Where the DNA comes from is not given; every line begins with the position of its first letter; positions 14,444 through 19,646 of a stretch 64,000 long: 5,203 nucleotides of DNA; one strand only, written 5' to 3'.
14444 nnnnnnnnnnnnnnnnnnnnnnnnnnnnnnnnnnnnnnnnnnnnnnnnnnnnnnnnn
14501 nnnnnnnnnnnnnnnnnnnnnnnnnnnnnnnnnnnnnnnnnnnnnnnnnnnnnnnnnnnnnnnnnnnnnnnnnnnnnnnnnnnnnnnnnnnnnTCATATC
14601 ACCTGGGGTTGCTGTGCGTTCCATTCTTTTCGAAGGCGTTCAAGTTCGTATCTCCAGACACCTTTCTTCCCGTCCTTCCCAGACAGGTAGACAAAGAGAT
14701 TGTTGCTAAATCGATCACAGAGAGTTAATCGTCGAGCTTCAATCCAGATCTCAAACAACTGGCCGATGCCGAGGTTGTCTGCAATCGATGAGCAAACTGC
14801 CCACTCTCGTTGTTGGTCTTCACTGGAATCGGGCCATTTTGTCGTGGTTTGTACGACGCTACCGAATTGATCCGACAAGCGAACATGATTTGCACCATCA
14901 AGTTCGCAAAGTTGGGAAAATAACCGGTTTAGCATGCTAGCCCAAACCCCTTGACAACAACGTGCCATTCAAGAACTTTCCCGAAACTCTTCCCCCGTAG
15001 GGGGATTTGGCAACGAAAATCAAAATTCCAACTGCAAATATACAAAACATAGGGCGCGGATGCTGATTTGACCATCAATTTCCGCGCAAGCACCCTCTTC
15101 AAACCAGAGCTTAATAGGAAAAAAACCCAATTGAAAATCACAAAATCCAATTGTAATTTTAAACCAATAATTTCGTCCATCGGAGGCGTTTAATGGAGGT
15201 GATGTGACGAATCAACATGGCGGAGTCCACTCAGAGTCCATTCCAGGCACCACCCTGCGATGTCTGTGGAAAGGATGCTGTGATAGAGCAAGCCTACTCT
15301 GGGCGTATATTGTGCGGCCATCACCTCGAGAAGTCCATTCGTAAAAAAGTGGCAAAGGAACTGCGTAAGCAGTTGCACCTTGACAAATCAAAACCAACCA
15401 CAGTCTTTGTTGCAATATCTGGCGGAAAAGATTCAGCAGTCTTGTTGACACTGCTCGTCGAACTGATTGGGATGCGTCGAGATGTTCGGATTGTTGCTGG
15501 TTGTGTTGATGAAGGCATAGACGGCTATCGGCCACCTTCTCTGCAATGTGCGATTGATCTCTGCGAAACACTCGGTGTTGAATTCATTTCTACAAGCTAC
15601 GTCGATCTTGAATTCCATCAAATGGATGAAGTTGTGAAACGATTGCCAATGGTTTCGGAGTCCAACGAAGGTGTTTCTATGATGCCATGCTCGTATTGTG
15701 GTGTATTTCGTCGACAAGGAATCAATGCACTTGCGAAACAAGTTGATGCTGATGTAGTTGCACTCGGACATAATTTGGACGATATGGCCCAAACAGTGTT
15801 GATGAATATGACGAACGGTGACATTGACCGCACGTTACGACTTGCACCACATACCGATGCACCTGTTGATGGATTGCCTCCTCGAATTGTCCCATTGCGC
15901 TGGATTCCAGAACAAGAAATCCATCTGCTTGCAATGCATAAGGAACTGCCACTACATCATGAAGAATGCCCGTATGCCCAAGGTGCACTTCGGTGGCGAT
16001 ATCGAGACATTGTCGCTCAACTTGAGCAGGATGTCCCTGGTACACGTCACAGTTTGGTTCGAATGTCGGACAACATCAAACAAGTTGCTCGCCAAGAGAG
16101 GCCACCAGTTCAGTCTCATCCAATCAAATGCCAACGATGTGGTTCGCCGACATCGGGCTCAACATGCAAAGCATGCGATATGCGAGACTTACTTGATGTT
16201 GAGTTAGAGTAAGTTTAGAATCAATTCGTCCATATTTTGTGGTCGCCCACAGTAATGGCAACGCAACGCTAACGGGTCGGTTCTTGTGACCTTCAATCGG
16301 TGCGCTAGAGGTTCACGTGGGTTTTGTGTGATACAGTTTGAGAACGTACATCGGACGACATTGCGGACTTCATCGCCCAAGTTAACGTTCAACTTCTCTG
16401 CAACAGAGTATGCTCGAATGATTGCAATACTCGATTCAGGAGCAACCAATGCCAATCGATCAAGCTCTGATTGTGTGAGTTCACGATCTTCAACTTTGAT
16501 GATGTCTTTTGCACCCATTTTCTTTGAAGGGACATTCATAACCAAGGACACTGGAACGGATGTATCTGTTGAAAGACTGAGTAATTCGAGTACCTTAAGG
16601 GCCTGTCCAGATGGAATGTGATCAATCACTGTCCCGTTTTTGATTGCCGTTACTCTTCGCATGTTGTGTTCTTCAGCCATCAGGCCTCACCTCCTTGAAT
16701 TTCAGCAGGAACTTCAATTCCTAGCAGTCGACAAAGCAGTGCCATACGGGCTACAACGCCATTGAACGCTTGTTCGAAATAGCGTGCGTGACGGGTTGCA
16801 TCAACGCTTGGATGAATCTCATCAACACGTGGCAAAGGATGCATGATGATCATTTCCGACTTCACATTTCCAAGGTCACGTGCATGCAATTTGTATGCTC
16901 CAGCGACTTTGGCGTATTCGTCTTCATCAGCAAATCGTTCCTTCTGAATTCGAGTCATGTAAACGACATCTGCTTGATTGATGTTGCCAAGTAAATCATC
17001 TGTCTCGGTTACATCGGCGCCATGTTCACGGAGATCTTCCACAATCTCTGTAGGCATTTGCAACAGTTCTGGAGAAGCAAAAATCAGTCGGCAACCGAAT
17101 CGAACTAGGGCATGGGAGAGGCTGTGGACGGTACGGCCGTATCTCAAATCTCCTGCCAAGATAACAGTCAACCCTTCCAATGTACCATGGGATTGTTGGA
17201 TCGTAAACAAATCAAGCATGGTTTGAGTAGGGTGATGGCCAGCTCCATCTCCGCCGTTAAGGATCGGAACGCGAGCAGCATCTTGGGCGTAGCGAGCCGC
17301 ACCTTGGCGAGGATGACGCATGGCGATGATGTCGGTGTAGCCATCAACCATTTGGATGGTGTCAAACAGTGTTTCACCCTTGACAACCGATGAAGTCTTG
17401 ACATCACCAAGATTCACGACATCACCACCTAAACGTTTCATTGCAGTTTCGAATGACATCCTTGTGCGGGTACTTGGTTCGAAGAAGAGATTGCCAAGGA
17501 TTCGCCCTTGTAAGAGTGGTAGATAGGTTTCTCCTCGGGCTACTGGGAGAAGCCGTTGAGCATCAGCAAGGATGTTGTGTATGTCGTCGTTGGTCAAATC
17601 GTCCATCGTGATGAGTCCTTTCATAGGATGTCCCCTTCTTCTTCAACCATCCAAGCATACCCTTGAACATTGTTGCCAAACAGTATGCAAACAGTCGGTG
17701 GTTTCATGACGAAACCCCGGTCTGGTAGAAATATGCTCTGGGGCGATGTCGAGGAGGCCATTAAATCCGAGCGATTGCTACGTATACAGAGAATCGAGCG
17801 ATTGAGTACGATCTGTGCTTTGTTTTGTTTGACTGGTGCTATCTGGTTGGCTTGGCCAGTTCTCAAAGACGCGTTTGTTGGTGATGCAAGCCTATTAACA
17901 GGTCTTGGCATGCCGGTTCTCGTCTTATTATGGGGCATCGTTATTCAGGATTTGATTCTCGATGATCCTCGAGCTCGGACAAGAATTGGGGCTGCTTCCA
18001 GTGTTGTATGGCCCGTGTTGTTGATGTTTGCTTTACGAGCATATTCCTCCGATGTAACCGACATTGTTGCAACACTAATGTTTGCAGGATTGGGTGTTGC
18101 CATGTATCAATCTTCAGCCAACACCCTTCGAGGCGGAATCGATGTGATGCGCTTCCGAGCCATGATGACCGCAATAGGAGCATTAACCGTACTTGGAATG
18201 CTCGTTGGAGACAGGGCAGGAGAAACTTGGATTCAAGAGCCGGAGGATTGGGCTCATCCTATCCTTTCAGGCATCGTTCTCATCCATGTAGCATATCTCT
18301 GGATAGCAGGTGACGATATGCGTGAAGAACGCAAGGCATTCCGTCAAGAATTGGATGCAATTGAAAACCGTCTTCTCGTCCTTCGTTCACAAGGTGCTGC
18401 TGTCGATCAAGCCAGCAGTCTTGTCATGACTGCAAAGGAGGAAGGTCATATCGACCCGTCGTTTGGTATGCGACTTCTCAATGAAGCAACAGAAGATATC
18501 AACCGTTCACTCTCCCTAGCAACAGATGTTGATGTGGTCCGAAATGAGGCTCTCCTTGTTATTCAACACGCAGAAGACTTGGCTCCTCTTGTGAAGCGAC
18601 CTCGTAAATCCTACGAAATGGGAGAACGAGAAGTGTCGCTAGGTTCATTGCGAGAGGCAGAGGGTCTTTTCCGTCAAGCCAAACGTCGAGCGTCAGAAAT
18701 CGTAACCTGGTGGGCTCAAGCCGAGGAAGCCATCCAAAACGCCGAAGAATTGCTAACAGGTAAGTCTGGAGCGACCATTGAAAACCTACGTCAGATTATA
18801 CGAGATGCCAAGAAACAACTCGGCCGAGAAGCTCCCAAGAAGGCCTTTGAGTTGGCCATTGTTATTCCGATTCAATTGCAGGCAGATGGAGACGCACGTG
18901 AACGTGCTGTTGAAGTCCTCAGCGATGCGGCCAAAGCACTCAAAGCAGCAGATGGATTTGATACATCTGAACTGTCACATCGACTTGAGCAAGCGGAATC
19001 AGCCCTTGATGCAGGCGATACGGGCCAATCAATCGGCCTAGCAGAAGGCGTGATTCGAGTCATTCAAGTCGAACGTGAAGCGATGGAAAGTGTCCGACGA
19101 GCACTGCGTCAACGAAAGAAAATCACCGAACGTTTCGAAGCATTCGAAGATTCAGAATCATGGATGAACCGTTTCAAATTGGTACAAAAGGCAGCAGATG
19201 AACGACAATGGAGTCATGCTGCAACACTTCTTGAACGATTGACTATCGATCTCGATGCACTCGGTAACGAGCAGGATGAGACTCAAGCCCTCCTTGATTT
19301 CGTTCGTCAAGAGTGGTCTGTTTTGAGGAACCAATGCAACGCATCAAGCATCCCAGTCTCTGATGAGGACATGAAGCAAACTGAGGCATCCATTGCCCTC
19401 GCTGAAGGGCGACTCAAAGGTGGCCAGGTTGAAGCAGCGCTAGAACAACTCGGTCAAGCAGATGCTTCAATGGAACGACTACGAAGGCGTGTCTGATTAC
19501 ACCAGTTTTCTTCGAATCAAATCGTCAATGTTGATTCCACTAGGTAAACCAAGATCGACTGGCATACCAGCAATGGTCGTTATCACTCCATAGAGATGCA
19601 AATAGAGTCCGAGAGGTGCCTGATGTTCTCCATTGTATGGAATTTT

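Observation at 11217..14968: Roadblock/LC7-like protein, giant Roadblock + PATAN-like + coiled-coil protein and a 2-TM micro-protein in one operon, with no GTPase partner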

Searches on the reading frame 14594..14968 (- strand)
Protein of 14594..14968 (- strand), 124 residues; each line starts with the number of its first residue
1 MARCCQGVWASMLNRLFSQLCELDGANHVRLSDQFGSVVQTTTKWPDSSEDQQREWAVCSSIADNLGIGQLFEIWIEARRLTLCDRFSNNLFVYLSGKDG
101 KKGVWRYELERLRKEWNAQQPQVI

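Call 3: search_protein_families(library=pfam, proteins=[window:14594-14968:-], max_evalue=1)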
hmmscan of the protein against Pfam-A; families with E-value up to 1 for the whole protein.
window:14594-14968:- (124 aa): 0 families

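Call 4: search_protein_families(library=ncbifam, proteins=[window:14594-14968:-], max_evalue=1)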
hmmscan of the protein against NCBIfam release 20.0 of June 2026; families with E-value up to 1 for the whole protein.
window:14594-14968:- (124 aa): 0 families

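Call 6: find_homologous_proteins(query=window:14594-14968:-, max_evalue=0.01)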
Query window:14594-14968:- (124 aa): 20 proteins with E <= 0.01 among 22 candidates.
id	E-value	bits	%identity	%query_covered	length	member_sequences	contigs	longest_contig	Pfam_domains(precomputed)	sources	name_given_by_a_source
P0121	1.6e-67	243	95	91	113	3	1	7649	-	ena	-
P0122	5.8e-65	235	92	91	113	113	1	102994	-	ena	-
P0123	1.5e-57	211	82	91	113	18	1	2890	-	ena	-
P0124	6.3e-55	203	70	100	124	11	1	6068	-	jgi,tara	tara:strand:+ start:227 stop:601 length:375 start_codon:yes stop_codon:yes gene_type:complete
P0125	8.8e-54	199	67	100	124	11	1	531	-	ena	-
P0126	6.6e-53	196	67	100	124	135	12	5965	-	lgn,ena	-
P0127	1.9e-52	195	67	100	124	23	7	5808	-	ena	-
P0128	4.3e-52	193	68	100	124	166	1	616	-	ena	-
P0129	1.6e-49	185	71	91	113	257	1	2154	-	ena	-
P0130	4.4e-49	184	71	91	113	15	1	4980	-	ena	-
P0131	1.2e-48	182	70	91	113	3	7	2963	-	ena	-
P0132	1.3e-48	182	69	91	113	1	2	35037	-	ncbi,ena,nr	ncbi:MAG: hypothetical protein CMA67_02805 [Euryarchaeota archaeon]|nr:hypothetical protein [Euryarc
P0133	1.5e-48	182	70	91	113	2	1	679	-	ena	-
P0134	3.7e-48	181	68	91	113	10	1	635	-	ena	-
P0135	8.6e-48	179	69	91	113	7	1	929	-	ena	-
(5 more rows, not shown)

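Call 9: search_solved_structures(query=A1, max_evalue=10)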
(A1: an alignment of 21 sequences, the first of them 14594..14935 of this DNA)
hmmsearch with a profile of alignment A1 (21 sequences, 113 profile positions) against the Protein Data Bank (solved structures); distinct sequences matched with E-value up to 10: 0.

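Call 14: predict_structure(alignment_id=A1)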
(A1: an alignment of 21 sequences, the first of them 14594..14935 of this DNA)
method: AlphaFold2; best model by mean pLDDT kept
length: 113 residues; sequences in the alignment: 21
mean_pLDDT: 63.9   pTM: 0.54
mean pLDDT of the five models: 63.9, 58.9, 57.0, 55.3, 51.7
residues with pLDDT >= 90: 0; 70-90: 52; 50-70: 40; < 50: 21
segments of 3 or more residues with pLDDT < 50: 51-68
pLDDT, mean of each block of 10 residues (from residue 1): 69 73 74 59 54 43 43 74 69 74 76 46
secondary structure, 60 per line:
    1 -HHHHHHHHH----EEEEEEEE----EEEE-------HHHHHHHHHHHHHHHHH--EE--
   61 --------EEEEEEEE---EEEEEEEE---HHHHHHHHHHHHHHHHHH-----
elements in order: H2-10 E15-22 E27-30 H38-54 E69-76 E80-87 H91-108

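Call 21: fold_search(model_id=the predicted structure, library=pdb)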
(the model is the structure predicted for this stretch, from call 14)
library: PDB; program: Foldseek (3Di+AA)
matches with E <= 10: 551; with E <= 0.001: 0
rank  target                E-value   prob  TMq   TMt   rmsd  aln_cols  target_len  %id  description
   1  5y3a_G                1.2e-03  1.00  0.53  0.54   8.4       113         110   17  Crystal structure of Ragulator complex (p18 49-161) (released 2017-12-27)
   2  5yk3_B                1.7e-03  1.00  0.57  0.52   7.3       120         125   16  human Ragulator complex (released 2019-01-23)
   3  5y39_G                2.0e-03  1.00  0.53  0.52   7.7       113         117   15  Crystal structure of Ragulator complex (p18 76-145) (released 2017-12-06)
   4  5y3a_B                2.3e-03  1.00  0.54  0.54   7.5       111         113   15  Crystal structure of Ragulator complex (p18 49-161) (released 2017-12-27)
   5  7f8m_B                2.8e-03  1.00  0.52  0.49   7.6       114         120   14  Roadblock from Thorarchaeota SMTZ1-45 (released 2022-07-13)
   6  6ehr_B                2.9e-03  1.00  0.54  0.49   7.5       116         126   16  The crystal structure of the human LAMTOR-RagA CTD-RagC CTD complex (released 2017-10-04)
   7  6ehr_G                3.1e-03  1.00  0.58  0.50   7.0       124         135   14  The crystal structure of the human LAMTOR-RagA CTD-RagC CTD complex (released 2017-10-04)
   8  7k58_F                3.3e-03  0.99  0.43  0.44   9.7       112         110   14  Structure of outer-arm dyneins bound to microtubule with microtubule binding state 1(MTBS-1) (released 2021-09-29)
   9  5x6u_B                3.5e-03  0.99  0.42  0.41   8.1       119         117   17  Crystal structure of human heteropentameric complex (released 2017-12-06)
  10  6h5b_B                3.7e-03  1.00  0.57  0.51   7.5       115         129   13  Myxococcus xanthus MglA in complex with its GAP MglB and GTPgammaS (released 2019-11-27)
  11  6ehr_F                4.5e-03  1.00  0.51  0.52   8.3       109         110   18  The crystal structure of the human LAMTOR-RagA CTD-RagC CTD complex (released 2017-10-04)
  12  6ehp_B                4.5e-03  1.00  0.50  0.49   7.6       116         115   16  The crystal structure of the human LAMTOR complex (released 2017-10-04)
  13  6b9x_B                4.5e-03  0.99  0.41  0.37   7.9       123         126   16  Crystal structure of Ragulator (released 2017-11-08)
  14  7yh1_A                4.8e-03  1.00  0.56  0.55   7.5       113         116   16  Roadblock from Candidatus Prometheoarchaeum syntrophicum strain MK-D1 (released 2023-07-19)
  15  5yk3_G                4.8e-03  0.99  0.47  0.44   8.9       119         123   17  human Ragulator complex (released 2019-01-23)
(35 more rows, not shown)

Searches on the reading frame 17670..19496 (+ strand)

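Call 3: search_protein_families(library=pfam, proteins=[window:17670-19496:+], max_evalue=1)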
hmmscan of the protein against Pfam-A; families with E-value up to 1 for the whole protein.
window:17670-19496:+ (608 aa): 0 families

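Call 4: search_protein_families(library=ncbifam, proteins=[window:17670-19496:+], max_evalue=1)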
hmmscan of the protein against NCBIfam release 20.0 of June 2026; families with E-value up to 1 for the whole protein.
window:17670-19496:+ (608 aa): 1 family
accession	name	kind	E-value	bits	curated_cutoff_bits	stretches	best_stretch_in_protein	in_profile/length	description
NF033773.1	tellur_TrgA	subfamily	0.018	15.2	40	1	132-233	6-105/145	TrgA family protein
